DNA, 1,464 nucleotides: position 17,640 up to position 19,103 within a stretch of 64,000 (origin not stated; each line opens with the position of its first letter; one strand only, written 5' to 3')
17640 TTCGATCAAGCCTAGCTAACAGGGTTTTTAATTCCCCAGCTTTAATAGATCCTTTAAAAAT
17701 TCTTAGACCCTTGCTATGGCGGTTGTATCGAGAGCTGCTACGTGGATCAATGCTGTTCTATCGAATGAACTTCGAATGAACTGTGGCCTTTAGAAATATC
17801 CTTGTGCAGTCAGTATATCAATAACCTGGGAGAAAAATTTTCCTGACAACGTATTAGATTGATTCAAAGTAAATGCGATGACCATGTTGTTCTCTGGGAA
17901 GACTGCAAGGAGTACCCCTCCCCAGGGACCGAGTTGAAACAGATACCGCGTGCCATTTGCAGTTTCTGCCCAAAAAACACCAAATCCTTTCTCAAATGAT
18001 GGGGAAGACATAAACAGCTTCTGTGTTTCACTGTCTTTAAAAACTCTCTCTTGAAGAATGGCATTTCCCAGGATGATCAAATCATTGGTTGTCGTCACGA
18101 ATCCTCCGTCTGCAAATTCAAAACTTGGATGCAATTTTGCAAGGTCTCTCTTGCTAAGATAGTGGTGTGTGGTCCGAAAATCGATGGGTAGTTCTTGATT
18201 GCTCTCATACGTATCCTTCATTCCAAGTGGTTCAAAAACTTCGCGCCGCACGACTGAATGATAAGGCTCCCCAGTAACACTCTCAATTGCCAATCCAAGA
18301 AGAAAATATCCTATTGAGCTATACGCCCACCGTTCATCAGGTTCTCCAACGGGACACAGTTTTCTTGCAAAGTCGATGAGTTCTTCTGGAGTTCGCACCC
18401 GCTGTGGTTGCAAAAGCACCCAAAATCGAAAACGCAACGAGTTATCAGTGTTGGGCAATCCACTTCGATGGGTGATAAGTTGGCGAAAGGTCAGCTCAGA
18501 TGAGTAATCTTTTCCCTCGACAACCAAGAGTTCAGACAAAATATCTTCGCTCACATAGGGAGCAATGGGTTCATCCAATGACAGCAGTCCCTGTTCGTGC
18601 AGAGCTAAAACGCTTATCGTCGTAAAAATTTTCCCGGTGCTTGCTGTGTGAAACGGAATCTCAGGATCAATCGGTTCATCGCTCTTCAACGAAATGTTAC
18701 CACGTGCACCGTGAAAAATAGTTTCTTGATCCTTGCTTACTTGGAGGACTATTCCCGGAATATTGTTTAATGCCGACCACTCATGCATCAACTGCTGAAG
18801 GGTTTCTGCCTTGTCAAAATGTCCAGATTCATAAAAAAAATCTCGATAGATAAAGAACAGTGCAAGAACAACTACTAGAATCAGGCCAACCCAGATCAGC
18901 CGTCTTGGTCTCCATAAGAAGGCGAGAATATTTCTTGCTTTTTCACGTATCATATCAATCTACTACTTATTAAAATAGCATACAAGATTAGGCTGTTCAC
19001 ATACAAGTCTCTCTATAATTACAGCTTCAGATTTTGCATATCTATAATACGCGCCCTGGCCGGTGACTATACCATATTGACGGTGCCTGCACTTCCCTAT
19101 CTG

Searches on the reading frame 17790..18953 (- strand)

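Call 74: search_protein_families(library=ncbifam, proteins=[window:17790-18953:-], max_evalue=0.00001)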
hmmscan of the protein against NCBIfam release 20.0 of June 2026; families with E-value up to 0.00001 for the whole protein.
window:17790-18953:- (387 aa): 9 families
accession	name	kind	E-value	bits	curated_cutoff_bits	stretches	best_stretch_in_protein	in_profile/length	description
NF052559.1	MthAcHydAcmB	equivalog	1.3e-18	67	550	1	57-255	16-219/391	methyl acetate hydrolase AcmB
NF007943.0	PRK10662.1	equivalog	3.5e-14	52.2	266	1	65-249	50-223/380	D-alanyl-D-alanine-carboxypeptidase/endopeptidase AmpH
NF033085.1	bla_class_C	equivalog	3.4e-12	45.9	415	1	53-249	9-184/356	class C beta-lactamase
NF002968.0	PRK03642.1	equivalog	1.1e-11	44.3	385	1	64-248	54-240/432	penicillin binding protein PBP4B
NF033575.1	blaRHO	exception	3.4e-10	39.4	825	1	63-249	43-206/380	RHO family class C beta-lactamase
NF033569.1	blaLHK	exception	1.1e-08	34.5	850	1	63-250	52-218/390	LHK family class C beta-lactamase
NF050047.1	blaELC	exception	2e-06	27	840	1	64-250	96-261/434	ELC family class C beta-lactamase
NF045671.1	blaPNC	exception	2.5e-06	26.6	750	1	60-311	57-287/401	PNC family class C beta-lactamase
NF000423.2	blaSRT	exception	4.7e-06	26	860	1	52-249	32-203/378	SRT/SST family class C beta-lactamase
